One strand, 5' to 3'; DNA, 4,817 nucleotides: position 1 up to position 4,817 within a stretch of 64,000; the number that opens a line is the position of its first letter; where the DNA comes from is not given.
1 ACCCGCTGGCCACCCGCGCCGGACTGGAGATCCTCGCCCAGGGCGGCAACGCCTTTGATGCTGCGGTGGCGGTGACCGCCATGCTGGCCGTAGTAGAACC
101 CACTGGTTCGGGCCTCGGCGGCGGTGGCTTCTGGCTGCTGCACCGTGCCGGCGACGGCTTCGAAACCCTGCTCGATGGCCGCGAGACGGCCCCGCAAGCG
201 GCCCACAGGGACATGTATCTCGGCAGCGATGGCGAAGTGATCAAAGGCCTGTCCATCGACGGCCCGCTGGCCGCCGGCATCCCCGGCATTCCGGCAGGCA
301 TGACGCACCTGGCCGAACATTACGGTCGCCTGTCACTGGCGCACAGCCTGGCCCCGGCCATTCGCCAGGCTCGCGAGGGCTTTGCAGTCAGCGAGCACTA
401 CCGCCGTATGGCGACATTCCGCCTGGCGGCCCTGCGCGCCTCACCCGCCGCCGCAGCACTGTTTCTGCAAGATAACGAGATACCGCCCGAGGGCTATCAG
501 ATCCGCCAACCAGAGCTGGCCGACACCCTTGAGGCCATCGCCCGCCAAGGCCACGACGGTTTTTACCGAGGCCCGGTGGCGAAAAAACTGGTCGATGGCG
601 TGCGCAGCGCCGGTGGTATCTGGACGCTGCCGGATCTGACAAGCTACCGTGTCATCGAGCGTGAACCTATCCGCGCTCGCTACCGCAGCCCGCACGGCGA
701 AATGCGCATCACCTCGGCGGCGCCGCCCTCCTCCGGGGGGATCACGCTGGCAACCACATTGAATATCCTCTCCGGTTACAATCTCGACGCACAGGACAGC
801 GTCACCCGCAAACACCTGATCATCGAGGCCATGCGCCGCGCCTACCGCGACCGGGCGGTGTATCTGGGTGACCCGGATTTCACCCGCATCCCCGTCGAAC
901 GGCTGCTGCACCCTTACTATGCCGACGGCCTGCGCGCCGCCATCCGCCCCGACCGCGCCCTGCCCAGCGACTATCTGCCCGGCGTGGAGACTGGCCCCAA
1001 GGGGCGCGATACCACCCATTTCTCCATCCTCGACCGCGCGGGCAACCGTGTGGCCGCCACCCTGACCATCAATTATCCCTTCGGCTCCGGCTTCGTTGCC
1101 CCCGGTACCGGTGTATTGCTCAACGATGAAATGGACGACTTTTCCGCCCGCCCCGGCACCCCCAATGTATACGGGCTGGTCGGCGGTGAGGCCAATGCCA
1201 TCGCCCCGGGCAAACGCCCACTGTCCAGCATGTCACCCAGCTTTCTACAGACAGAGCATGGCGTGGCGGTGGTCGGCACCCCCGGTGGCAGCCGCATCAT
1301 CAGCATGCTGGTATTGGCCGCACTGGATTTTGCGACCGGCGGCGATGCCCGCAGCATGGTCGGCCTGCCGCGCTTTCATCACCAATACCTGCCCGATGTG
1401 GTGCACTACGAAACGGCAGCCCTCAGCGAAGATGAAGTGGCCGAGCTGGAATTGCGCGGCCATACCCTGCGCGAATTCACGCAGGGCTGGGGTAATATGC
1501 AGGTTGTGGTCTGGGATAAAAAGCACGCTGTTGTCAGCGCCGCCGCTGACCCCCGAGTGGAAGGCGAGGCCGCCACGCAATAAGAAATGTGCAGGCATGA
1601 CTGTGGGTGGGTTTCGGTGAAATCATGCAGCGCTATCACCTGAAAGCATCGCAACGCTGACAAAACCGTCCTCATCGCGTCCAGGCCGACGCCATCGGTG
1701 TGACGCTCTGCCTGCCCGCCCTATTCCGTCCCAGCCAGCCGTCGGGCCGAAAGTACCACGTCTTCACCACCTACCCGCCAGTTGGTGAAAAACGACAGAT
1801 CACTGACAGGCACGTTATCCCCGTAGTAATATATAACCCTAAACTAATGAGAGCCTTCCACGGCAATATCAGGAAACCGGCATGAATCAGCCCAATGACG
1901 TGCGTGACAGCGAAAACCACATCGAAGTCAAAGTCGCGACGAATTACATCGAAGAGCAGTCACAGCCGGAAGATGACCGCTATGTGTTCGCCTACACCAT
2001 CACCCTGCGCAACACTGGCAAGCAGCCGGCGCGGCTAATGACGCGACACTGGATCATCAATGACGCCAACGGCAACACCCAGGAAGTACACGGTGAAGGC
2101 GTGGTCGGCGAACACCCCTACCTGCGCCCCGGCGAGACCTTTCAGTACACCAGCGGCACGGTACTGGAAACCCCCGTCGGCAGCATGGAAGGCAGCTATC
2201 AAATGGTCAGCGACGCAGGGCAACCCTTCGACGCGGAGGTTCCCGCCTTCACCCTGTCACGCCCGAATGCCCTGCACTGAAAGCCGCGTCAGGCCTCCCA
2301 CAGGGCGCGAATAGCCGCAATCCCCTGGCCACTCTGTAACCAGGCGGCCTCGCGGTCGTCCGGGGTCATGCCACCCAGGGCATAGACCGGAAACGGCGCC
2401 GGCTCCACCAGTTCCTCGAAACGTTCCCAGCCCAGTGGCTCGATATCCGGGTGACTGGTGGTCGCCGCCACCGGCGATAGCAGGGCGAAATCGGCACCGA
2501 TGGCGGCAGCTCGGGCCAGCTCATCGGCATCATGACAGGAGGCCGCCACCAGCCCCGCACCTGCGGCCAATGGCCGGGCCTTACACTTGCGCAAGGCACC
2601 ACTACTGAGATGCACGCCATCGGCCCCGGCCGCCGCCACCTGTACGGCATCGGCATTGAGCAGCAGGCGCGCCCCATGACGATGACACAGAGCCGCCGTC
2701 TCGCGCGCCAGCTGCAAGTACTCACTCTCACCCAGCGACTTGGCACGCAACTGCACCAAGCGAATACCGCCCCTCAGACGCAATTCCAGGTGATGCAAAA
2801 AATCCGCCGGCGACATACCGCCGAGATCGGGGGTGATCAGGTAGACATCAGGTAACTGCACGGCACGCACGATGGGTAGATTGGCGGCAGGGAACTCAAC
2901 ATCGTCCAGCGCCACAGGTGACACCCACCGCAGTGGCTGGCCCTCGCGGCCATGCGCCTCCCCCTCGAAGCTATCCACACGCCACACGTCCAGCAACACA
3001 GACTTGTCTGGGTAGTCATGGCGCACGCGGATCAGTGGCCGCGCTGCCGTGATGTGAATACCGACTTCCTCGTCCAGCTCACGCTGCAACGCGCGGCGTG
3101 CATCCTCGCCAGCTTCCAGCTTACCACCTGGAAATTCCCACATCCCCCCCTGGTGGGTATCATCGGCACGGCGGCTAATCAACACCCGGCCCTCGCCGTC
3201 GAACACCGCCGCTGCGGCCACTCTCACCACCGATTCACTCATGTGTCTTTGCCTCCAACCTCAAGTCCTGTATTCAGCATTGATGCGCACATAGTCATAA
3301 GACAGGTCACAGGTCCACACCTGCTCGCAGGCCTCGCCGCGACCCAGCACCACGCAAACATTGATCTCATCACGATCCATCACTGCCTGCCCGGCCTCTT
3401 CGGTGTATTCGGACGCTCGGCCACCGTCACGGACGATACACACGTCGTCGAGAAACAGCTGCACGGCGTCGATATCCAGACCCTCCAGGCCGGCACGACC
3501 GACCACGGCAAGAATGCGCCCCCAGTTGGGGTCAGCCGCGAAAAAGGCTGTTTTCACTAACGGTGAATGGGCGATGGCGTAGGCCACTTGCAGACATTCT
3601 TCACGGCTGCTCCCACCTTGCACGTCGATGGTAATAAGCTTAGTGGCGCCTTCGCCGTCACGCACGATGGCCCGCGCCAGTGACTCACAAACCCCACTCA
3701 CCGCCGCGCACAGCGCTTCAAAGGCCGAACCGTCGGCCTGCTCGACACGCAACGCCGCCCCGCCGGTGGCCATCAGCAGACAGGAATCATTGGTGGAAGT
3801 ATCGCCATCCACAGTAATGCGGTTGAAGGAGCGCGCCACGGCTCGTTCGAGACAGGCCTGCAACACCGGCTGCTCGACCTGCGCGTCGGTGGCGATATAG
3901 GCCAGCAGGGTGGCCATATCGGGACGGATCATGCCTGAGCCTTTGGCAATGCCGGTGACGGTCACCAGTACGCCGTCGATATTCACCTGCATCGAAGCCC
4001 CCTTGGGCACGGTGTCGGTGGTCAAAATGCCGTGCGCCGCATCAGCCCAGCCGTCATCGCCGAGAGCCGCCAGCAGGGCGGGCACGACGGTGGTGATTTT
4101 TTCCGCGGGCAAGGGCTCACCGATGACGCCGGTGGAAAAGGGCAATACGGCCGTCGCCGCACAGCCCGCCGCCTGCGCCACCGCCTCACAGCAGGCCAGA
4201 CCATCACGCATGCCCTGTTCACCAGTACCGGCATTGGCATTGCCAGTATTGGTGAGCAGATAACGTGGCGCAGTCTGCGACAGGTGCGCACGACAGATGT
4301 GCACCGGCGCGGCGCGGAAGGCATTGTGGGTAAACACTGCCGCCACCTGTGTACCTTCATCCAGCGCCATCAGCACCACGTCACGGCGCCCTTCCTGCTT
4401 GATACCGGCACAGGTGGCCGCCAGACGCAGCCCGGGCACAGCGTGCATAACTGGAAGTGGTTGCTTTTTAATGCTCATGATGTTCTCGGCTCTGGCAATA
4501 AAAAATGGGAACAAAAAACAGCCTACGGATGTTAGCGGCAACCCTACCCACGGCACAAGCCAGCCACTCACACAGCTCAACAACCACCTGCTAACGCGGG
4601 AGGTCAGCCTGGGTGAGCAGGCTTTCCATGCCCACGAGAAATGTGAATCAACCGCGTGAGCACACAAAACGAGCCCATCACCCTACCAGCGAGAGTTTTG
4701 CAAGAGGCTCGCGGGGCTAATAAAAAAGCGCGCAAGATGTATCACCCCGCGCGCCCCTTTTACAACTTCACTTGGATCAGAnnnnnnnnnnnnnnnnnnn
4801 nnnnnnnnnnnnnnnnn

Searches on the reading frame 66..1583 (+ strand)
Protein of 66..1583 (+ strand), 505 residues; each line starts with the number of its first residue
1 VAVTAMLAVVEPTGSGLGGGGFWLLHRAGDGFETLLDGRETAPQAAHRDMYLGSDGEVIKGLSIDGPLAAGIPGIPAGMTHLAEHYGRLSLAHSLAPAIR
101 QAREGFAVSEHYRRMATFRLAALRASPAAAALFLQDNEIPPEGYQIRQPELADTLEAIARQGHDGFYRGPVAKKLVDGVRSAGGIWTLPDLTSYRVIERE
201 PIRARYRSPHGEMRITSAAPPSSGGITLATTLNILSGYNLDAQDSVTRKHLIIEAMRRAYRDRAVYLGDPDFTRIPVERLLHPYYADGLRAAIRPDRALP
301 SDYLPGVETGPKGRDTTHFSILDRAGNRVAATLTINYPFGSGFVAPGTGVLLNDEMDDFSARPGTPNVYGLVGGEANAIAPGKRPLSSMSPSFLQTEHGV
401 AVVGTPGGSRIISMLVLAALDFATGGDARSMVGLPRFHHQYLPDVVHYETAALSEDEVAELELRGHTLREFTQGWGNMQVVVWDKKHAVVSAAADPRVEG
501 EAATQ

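Call 67: search_protein_families(library=pfam, proteins=[window:66-1583:+], max_evalue=0.00001)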
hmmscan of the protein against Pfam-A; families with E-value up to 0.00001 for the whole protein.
window:66-1583:+ (505 aa): 1 family
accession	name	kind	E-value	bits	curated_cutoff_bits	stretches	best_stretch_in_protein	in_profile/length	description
PF01019.26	G_glu_transpept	-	9.3e-147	490.4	27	1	2-500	16-512/512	Gamma-glutamyltranspeptidase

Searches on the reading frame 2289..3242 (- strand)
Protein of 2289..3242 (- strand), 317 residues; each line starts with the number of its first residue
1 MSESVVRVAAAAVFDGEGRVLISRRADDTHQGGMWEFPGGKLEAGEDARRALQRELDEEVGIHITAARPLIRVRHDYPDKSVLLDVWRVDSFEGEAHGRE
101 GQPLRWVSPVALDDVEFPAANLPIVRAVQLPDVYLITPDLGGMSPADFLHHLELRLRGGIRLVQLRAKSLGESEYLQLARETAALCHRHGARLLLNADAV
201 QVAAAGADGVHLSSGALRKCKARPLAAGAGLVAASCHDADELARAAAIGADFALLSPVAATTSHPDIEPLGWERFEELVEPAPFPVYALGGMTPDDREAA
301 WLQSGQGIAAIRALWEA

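Call 67: search_protein_families(library=pfam, proteins=[window:2289-3242:-], max_evalue=0.00001)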
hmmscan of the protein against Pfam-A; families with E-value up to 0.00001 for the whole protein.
window:2289-3242:- (317 aa): 3 families
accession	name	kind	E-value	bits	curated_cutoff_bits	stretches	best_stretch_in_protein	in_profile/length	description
PF02581.23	TMP-TENI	-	4e-40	137.5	27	1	133-314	1-180/180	Thiamine monophosphate synthase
PF14815.12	NUDIX_4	-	6e-26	90.9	35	1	10-126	2-112/113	NUDIX domain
PF00293.34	NUDIX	-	1.9e-18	67.2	21.1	1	8-114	5-120/134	NUDIX domain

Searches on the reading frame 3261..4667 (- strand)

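Call 67: search_protein_families(library=pfam, proteins=[window:3261-4667:-], max_evalue=0.00001)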
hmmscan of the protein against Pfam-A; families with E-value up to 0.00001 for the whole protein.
window:3261-4667:- (468 aa): 1 family
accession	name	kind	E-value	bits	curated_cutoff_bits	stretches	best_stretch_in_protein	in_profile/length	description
PF01960.23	ArgJ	-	2e-142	474.8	32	1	82-468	2-377/377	ArgJ family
